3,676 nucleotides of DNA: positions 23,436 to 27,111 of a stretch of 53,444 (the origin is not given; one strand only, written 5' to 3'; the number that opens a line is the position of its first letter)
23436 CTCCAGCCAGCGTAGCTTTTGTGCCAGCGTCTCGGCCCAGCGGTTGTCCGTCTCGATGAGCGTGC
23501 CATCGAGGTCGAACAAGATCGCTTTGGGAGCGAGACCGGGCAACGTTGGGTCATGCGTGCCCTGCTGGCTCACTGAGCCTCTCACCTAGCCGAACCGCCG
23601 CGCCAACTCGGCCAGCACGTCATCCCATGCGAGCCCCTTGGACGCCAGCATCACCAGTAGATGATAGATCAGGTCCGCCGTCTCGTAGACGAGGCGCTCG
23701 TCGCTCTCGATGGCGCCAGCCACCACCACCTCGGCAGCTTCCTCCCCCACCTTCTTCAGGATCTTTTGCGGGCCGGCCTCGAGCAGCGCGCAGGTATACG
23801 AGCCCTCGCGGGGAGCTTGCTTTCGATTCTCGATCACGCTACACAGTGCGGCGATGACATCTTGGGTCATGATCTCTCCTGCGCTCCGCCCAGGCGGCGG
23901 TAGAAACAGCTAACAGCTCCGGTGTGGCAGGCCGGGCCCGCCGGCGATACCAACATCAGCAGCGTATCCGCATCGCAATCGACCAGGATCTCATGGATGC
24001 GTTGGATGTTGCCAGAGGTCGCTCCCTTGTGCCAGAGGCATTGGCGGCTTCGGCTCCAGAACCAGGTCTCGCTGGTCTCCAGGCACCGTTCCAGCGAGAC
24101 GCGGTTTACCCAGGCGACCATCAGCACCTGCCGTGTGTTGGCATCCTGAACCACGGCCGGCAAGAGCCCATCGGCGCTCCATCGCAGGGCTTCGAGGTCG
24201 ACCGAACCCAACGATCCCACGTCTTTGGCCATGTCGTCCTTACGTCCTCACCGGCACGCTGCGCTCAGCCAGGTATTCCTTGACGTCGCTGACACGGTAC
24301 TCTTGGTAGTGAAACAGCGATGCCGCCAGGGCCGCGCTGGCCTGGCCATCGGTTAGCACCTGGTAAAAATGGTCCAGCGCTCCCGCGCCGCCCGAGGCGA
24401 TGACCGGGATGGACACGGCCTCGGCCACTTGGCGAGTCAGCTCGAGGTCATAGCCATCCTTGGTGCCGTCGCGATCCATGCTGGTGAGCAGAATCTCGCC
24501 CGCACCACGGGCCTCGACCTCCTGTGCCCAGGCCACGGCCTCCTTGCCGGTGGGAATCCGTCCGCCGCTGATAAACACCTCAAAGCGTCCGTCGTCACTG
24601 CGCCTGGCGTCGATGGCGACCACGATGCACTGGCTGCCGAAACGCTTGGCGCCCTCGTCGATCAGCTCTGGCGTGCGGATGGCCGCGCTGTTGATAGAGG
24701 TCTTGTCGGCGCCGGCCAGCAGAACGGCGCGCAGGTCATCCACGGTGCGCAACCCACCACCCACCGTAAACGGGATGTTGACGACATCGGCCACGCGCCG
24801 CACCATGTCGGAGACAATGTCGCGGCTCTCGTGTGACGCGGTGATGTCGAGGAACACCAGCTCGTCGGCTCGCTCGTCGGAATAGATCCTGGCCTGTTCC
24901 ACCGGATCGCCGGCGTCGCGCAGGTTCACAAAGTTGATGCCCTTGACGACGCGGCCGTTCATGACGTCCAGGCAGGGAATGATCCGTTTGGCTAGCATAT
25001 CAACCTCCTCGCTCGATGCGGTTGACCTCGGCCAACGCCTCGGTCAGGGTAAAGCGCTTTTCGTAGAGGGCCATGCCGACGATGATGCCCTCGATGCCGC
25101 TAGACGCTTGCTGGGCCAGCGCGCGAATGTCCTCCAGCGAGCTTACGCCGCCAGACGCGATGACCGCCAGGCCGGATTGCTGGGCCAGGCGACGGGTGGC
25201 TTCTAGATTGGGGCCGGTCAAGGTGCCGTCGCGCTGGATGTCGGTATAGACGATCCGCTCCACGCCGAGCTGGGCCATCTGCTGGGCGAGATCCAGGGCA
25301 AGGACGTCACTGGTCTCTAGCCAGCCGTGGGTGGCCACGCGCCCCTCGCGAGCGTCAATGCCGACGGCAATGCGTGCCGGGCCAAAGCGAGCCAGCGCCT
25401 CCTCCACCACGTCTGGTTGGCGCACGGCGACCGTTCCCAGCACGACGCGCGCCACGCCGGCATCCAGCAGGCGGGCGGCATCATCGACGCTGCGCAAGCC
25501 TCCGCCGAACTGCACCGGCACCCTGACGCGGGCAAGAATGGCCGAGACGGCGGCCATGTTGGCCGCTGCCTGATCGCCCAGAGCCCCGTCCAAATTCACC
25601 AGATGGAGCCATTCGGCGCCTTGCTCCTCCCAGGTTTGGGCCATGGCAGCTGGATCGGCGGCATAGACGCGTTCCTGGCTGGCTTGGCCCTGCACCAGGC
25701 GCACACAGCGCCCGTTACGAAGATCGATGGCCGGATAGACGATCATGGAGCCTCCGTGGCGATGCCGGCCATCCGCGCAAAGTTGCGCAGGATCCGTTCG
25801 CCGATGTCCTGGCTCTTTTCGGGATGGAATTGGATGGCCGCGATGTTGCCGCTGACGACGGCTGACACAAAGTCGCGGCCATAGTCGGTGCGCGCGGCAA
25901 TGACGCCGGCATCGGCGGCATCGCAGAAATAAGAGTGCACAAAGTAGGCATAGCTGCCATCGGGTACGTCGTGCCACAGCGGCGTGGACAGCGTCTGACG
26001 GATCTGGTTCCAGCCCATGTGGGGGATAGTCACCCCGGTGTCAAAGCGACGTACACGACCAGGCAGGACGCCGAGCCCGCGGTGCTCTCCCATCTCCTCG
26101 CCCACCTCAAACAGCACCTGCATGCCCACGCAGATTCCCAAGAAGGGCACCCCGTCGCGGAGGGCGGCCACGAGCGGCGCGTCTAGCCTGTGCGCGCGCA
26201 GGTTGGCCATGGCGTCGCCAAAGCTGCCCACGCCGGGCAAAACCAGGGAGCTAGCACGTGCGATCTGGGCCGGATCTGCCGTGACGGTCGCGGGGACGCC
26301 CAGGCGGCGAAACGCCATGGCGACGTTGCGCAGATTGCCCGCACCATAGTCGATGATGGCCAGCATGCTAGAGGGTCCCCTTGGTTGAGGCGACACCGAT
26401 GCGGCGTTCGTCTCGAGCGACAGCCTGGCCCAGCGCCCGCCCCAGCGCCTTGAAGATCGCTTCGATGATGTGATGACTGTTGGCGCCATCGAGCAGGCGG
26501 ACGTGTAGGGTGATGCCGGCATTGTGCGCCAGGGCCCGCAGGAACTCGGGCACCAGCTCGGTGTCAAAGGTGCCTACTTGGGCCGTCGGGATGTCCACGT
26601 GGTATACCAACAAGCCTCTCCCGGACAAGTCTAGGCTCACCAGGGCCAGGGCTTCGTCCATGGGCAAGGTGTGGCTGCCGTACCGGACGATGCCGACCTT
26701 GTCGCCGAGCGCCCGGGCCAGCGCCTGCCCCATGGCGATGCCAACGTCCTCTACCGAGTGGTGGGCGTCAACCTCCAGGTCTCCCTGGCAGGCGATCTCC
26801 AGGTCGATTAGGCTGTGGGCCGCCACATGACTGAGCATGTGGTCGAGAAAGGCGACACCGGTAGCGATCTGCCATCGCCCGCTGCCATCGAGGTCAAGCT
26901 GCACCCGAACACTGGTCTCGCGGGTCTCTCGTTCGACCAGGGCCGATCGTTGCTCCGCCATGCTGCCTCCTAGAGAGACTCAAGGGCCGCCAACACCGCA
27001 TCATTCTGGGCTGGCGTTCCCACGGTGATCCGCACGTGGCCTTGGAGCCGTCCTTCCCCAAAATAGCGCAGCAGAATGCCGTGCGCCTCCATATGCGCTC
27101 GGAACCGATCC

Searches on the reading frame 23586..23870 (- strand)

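Call 61: search_protein_families(library=ncbifam, proteins=[window:23586-23870:-], max_evalue=0.00001)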
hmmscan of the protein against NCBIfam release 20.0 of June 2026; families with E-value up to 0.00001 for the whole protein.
window:23586-23870:- (94 aa): 5 families
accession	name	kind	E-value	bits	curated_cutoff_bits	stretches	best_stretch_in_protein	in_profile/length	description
TIGR03188.1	histidine_hisI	equivalog_domain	8.6e-31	106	42.7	1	8-89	3-84/84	phosphoribosyl-ATP diphosphatase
NF001611.0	PRK00400.1-3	equivalog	1.6e-30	105.4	99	1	2-94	3-95/108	phosphoribosyl-ATP diphosphatase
NF002747.0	PRK02759.1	equivalog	1.1e-28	100.3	187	1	3-92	115-204/208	bifunctional phosphoribosyl-AMP cyclohydrolase/phosphoribosyl-ATP diphosphatase HisIE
NF001613.0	PRK00400.1-5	equivalog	7.6e-28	96.7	120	1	2-93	2-93/107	phosphoribosyl-ATP diphosphatase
NF001610.0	PRK00400.1-1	equivalog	6.7e-15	55.1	104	1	10-89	14-93/93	phosphoribosyl-ATP diphosphatase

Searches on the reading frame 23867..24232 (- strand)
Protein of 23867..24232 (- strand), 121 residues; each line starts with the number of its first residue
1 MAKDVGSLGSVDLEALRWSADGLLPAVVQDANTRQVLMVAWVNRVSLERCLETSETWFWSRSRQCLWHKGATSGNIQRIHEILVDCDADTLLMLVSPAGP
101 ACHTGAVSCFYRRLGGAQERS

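Call 7: search_protein_families(library=ncbifam, proteins=[window:23867-24232:-])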
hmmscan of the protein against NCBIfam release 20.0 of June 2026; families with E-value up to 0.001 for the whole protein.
window:23867-24232:- (121 aa): 2 families
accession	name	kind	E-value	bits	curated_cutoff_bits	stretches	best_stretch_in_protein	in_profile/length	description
NF002747.0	PRK02759.1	equivalog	9.6e-45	152.8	187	1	12-112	6-107/208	bifunctional phosphoribosyl-AMP cyclohydrolase/phosphoribosyl-ATP diphosphatase HisIE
NF000768.0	PRK00051.1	equivalog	1e-44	151.2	126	1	14-115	14-115/131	phosphoribosyl-AMP cyclohydrolase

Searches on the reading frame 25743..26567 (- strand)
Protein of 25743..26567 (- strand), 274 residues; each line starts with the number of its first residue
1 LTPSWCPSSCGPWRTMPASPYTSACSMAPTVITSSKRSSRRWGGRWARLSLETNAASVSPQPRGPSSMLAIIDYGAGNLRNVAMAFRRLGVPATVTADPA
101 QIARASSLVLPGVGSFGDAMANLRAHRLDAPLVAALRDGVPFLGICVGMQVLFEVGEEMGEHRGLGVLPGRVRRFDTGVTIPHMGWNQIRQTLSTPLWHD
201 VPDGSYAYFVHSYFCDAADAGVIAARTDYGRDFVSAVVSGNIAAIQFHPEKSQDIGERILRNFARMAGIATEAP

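Call 61: search_protein_families(library=ncbifam, proteins=[window:25743-26567:-], max_evalue=0.00001)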
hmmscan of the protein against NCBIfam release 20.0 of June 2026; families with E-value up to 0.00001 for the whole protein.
window:25743-26567:- (274 aa): 9 families
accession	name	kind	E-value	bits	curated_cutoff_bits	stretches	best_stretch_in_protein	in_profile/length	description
TIGR01855.1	IMP_synth_hisH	equivalog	7.9e-67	224.9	105.4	1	70-266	2-198/198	imidazole glycerol phosphate synthase subunit HisH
NF010608.0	PRK14004.1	equivalog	2.2e-38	132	216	1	68-266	1-209/210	imidazole glycerol phosphate synthase subunit HisH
TIGR01737.1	FGAM_synth_I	equivalog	8.1e-08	31.9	177.8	1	78-157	13-96/228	phosphoribosylformylglycinamidine synthase I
TIGR03800.1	PLP_synth_Pdx2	equivalog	1.4e-07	31.6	105.55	0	77-173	9-103/184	pyridoxal 5'-phosphate synthase glutaminase subunit PdxT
NF001975.0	PRK00758.1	equivalog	1.4e-07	31.3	198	0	68-154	3-83/185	GMP synthase subunit A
TIGR00888.1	guaA_Nterm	equivalog_domain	3.1e-07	30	172.15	0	71-155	3-86/188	glutamine-hydrolyzing GMP synthase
NF005072.0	PRK06490.1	equivalog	4.8e-07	29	339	1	132-258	85-194/251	glutamine amidotransferase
NF001989.1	PRK00784.1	equivalog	1.3e-06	27.4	273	1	90-169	272-356/480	cobyric acid synthase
NF000848.1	PRK00074.1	equivalog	4.4e-06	25.6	400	1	71-265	3-185/512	glutamine-hydrolyzing GMP synthase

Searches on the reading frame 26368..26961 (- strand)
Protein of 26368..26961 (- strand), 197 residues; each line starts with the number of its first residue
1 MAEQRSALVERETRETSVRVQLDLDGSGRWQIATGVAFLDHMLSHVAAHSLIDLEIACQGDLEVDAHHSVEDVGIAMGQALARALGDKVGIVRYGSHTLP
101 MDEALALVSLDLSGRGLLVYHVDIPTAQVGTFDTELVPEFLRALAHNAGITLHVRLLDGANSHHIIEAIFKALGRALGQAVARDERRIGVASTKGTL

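Call 7: search_protein_families(library=ncbifam, proteins=[window:26368-26961:-])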
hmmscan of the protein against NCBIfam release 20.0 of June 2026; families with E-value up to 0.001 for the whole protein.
window:26368-26961:- (197 aa): 13 families
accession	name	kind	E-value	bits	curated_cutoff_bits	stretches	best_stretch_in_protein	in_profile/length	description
NF002109.0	PRK00951.1-5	equivalog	4.3e-81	271.4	278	1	4-197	2-196/196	imidazoleglycerol-phosphate dehydratase HisB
NF002112.0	PRK00951.2-2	equivalog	2e-79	265.9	315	1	5-197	2-194/194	imidazoleglycerol-phosphate dehydratase HisB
NF002111.0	PRK00951.2-1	equivalog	2.8e-79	265.2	231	1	3-197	2-194/194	imidazoleglycerol-phosphate dehydratase HisB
NF002108.0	PRK00951.1-3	equivalog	6.6e-78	261.1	328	1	2-197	7-203/205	imidazoleglycerol-phosphate dehydratase HisB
NF002115.0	PRK00951.2-5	equivalog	3.1e-77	258.7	289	1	4-197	2-195/195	imidazoleglycerol-phosphate dehydratase HisB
NF002106.0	PRK00951.1-1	equivalog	1e-74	250.5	283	1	3-197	2-197/197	imidazoleglycerol-phosphate dehydratase HisB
NF002116.0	PRK00951.2-6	equivalog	1.9e-73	246.6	269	1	3-197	2-197/197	imidazoleglycerol-phosphate dehydratase HisB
NF002114.0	PRK00951.2-4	equivalog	2.2e-72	242.7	189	1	9-197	4-190/190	imidazoleglycerol-phosphate dehydratase HisB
NF002107.0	PRK00951.1-2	equivalog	2.6e-72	242.6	267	1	7-197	4-194/194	imidazoleglycerol-phosphate dehydratase HisB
NF003937.0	PRK05446.1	equivalog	5.9e-69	232.7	443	1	2-197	164-355/355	bifunctional histidinol-phosphatase/imidazoleglycerol-phosphate dehydratase HisB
NF002110.2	PRK00951.1-6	equivalog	1.7e-68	230.3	266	1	5-197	1-199/199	imidazoleglycerol-phosphate dehydratase HisB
NF010121.0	PRK13598.1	equivalog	1.5e-56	191.3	295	1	5-197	3-193/193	imidazoleglycerol-phosphate dehydratase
NF002113.0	PRK00951.2-3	equivalog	1.3e-53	181.8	288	1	8-196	5-189/190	imidazoleglycerol-phosphate dehydratase HisB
